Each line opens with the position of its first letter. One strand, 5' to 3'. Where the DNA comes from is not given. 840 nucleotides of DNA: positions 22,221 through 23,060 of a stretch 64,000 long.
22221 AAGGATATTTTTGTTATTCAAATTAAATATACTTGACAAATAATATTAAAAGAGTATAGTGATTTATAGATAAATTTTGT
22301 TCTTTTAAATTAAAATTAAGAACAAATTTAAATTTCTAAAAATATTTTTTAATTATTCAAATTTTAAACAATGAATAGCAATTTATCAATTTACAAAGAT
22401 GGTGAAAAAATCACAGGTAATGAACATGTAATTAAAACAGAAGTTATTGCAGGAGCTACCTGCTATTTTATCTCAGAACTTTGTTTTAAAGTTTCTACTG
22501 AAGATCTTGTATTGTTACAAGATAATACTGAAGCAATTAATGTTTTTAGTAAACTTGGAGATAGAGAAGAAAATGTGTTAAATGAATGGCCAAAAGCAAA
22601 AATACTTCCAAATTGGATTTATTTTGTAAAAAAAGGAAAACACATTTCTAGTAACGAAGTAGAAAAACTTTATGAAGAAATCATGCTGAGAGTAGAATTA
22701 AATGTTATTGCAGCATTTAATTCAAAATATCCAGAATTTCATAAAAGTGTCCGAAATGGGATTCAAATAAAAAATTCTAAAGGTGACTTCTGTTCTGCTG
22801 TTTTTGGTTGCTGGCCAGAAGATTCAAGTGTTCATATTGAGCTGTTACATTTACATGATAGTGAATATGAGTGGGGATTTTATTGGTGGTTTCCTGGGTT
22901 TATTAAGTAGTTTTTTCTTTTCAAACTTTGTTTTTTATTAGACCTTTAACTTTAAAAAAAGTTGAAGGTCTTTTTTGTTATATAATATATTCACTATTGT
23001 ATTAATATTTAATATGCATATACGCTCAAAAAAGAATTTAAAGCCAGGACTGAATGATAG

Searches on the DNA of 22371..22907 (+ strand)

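Call 83: search_rna_families(sources=[L024, L028, L030, L032, L036, L027], threshold=evalue, max_evalue=0.1)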
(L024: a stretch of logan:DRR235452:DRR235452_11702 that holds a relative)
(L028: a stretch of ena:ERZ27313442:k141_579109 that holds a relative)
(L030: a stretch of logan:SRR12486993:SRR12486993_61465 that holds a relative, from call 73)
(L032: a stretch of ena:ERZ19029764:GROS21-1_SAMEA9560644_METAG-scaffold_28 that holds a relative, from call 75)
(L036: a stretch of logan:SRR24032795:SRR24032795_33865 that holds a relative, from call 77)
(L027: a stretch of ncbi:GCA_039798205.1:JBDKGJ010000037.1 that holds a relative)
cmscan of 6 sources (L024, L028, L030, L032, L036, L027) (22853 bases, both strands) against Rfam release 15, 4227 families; matches with E-value up to 0.1: 3.
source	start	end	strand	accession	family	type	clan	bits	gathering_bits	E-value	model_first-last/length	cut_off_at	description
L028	3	80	-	RF03831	mir-627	Gene; miRNA;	-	48.1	86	1.3e-08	1-87/87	no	mir-627 microRNA precursor family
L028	9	73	-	RF02006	mir-1253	Gene; miRNA;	-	30.6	103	0.013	1-94/94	no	mir-1253 microRNA precursor family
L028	1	87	-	RF03709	MIR1878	Gene; miRNA;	-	28.7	70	0.096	1-92/100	3'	MIR1878 microRNA precursor family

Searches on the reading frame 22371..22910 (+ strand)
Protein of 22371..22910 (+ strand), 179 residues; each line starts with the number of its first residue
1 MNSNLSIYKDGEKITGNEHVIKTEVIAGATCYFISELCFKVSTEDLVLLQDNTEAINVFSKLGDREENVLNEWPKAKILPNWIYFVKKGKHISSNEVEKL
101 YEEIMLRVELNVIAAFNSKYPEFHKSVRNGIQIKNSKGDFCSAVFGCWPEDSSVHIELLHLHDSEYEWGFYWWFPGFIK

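Call 18: search_protein_families(library=pfam, proteins=[window:22371-22907:+], max_evalue=1)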
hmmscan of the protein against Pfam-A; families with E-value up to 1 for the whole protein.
seq(179 aa): 0 families

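Call 21: find_encoding_contigs(protein=window:22371-22910:+, flank=3000, max_places=6)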
Protein window:22371-22910:+ (179 aa): 1 contig read that carries it; 1 place shown.
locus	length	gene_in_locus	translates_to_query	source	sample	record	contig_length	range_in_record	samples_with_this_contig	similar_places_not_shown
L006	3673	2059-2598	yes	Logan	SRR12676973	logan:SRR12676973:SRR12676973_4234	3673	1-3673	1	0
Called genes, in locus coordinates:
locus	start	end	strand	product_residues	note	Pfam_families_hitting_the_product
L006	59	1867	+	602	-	PF00009:GTP_EFTU, PF01926:MMR_HSR1 (weak), PF22042:EF-G_D2, PF03144:GTP_EFTU_D2 (weak), PF00679:EFG_C, PF21018:BipA_C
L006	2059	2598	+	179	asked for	-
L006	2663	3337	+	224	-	PF02643:DUF192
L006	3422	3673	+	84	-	?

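Call 29: find_homologous_proteins(query=window:22371-22907:+, max_evalue=0.001)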
Query window:22371-22907:+ (179 aa): 1 proteins with E <= 0.001 among 28 candidates.
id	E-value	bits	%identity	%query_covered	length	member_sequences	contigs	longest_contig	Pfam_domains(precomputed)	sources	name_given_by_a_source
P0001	1.2e-118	411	100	100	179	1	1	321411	-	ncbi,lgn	ncbi:MAG: hypothetical protein WCO35_01135 [Candidatus Nomurabacteria bacterium]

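Call 45: search_protein_representatives(protein=window:22371-22907:+)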
Query: 179 residues. Proteins with E-value up to 0.001 (for the whole library): 26; up to 1e-10: 9; up to 1e-30: 6. The best 26 are listed.
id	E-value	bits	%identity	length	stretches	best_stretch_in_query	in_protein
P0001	3.9e-119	411.4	100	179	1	1-179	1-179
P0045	5.2e-50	186.0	55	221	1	7-177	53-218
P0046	1.4e-44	168.4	52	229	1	7-175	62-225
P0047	1.3e-39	152.1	48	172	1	12-179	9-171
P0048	2.3e-37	144.8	47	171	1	7-178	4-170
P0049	1.7e-32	128.9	48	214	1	6-177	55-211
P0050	3.9e-26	108.2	40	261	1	8-175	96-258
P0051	2.3e-22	95.9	59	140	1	7-87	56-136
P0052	6.5e-11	58.6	35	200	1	8-136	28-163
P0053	3.6e-10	56.1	31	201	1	55-178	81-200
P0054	1.3e-08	51.1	36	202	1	82-176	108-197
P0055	8.7e-08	48.4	33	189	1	49-178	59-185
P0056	7.4e-07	45.3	29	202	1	52-175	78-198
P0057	7.9e-07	45.3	30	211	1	56-177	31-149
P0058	2.9e-06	43.4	34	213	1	82-176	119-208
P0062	3.3e-05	40.0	35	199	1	68-175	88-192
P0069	5.9e-04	35.9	34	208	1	66-177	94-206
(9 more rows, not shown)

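Call 51: search_protein_families(library=phrogs, proteins=[P0001, P0062, P0055, P0069], max_evalue=0.1)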
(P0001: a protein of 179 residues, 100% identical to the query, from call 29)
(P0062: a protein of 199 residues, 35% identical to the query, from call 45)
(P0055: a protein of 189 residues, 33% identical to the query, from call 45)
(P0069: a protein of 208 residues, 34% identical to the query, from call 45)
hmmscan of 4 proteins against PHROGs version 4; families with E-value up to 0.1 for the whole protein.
P0001 (179 aa): 1 family
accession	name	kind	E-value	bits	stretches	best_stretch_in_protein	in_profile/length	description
phrog_21345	-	unknown function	0.051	14.6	1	21-107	7-93/116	-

P0062 (199 aa): 1 family
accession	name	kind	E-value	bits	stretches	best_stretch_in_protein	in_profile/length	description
phrog_4111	-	unknown function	0.0082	17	1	30-72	4-46/137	-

P0055 (189 aa): 1 family
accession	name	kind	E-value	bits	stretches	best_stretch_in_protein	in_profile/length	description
phrog_21748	-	unknown function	0.046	15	1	58-130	33-100/103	-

P0069 (208 aa): 0 families

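Call 52: search_protein_families(library=pfam, proteins=[P0062, P0055, P0069, P0057, P0050], max_evalue=0.1)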
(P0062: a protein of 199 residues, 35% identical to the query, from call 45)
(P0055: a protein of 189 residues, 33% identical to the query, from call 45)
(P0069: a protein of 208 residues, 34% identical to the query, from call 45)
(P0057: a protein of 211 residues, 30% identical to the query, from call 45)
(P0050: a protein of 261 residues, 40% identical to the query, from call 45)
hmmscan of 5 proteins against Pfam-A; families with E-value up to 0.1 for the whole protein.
P0062 (199 aa): 0 families

P0055 (189 aa): 1 family
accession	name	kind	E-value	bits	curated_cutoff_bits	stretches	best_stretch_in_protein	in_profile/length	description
PF11561.13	Saw1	-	0.097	12.6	20.5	0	51-110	142-201/247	Single strand annealing-weakened 1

P0069 (208 aa): 0 families

P0057 (211 aa): 0 families

P0050 (261 aa): 0 families

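Call 73: find_encoding_contigs(protein=P0045, flank=2500, max_places=2)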
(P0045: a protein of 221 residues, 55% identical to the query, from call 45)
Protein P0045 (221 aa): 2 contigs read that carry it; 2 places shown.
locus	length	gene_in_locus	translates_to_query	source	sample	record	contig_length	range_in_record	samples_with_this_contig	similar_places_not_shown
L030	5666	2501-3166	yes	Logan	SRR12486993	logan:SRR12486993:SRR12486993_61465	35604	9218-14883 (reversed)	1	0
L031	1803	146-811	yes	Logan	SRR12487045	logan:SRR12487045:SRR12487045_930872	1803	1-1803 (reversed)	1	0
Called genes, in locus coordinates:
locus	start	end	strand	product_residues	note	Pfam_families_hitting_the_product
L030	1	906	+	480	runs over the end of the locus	PF00133:tRNA-synt_1, PF01406:tRNA-synt_1e (weak), PF09334:tRNA-synt_1g, PF00133:tRNA-synt_1, PF19303:Anticodon_3 (faint)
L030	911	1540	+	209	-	PF12917:YfbR-like, PF13023:HD_3, PF01966:HD (weak)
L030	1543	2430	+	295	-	PF01026:TatD_DNase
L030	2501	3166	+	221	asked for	-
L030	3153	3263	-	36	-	-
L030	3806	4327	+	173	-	PF01250:Ribosomal_S6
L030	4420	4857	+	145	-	PF00436:SSB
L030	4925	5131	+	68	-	PF01084:Ribosomal_S18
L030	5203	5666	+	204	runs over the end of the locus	PF00334:NDK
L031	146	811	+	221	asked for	-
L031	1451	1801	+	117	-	?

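Call 75: find_encoding_contigs(protein=P0047, flank=2500, max_places=2)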
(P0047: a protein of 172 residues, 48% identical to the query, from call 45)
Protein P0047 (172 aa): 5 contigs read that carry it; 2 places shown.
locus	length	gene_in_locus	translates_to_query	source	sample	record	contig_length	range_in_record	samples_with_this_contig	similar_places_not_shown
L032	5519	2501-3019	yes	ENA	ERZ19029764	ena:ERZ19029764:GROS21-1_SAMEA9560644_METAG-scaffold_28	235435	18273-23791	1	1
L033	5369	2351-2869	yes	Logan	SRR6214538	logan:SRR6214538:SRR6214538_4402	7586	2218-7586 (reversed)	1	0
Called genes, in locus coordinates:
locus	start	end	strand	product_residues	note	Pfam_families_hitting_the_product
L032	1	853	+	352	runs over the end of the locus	PF20619:DUF6804, PF00160:Pro_isomerase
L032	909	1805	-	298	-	PF00551:Formyl_trans_N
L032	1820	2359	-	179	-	PF01327:Pep_deformylase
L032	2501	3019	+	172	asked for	-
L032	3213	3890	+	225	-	-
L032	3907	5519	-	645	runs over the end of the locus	PF17764:PriA_3primeBD (faint)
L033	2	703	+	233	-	?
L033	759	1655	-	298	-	PF00551:Formyl_trans_N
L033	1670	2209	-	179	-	PF01327:Pep_deformylase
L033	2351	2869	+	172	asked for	-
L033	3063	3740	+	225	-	-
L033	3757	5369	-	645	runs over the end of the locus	PF17764:PriA_3primeBD (faint)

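Call 76: find_encoding_contigs(protein=P0046, flank=2500, max_places=2)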
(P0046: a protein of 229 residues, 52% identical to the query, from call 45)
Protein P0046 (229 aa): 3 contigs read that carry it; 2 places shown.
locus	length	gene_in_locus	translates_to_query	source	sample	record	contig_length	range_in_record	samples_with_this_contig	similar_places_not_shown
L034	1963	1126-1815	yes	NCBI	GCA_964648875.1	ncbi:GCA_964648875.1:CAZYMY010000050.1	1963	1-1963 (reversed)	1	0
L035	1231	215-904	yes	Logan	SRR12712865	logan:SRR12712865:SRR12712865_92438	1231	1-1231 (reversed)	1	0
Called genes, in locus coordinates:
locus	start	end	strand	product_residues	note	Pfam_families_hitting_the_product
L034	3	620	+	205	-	?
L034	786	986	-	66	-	-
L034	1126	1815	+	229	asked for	-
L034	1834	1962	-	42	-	?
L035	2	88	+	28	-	?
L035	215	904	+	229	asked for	-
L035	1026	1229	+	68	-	?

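Call 77: find_encoding_contigs(protein=P0053, flank=2500, max_places=2)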
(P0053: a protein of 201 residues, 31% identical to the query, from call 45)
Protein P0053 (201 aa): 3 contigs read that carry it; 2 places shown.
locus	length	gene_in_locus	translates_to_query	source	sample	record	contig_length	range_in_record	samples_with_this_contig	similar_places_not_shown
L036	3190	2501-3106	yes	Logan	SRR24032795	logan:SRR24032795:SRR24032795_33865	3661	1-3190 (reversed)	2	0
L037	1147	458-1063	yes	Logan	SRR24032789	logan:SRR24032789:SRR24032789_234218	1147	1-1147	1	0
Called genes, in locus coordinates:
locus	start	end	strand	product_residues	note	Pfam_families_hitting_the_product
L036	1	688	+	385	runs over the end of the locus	?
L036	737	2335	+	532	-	PF01565:FAD_binding_4, PF02913:FAD-oxidase_C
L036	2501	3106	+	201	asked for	-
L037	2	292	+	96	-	?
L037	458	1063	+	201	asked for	-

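Call 80: predict_structure(alignment_id=A3)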
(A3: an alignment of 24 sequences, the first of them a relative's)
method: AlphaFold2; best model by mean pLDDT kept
length: 179 residues; sequences in the alignment: 24
mean_pLDDT: 88.1   pTM: 0.86
mean pLDDT of the five models: 88.1, 87.7, 87.0, 86.1, 85.1
residues with pLDDT >= 90: 131; 70-90: 23; 50-70: 21; < 50: 4
segments of 3 or more residues with pLDDT < 50: 1-4
pLDDT, mean of each block of 10 residues (from residue 1): 58 89 98 97 97 91 83 95 96 94 95 97 94 92 82 60 73 95
secondary structure, 60 per line:
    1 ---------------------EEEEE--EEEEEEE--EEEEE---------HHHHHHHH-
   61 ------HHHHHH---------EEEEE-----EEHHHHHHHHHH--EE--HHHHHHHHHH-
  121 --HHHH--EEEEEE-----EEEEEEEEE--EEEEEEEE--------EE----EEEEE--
elements in order: E22-26 E29-35 E38-42 H52-59 H67-72 E82-86 H94-103 H110-119 H123-126 E129-134 E140-148 E151-158 E173-177

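Call 111: search_protein_families(library=ncbifam, proteins=[P0001, L032:3213-3887:+], max_evalue=0.1)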
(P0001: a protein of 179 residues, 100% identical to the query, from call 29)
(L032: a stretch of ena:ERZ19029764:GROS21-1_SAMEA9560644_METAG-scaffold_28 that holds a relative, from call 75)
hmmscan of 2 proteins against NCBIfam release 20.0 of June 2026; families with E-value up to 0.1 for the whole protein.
P0001 (179 aa): 0 families

L032:3213-3887:+ (225 aa): 1 family
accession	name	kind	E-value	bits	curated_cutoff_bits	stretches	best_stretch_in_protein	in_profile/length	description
NF051476.1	CDiGphdiTpdA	equivalog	0.0015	17.4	1000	1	29-122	343-437/570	cyclic di-GMP phosphodiesterase TpdA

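Call 112: search_protein_families(library=padloc, proteins=[P0001], max_evalue=0.1)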
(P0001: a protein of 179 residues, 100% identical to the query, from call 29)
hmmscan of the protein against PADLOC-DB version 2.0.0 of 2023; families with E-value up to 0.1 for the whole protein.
P0001 (179 aa): 0 families
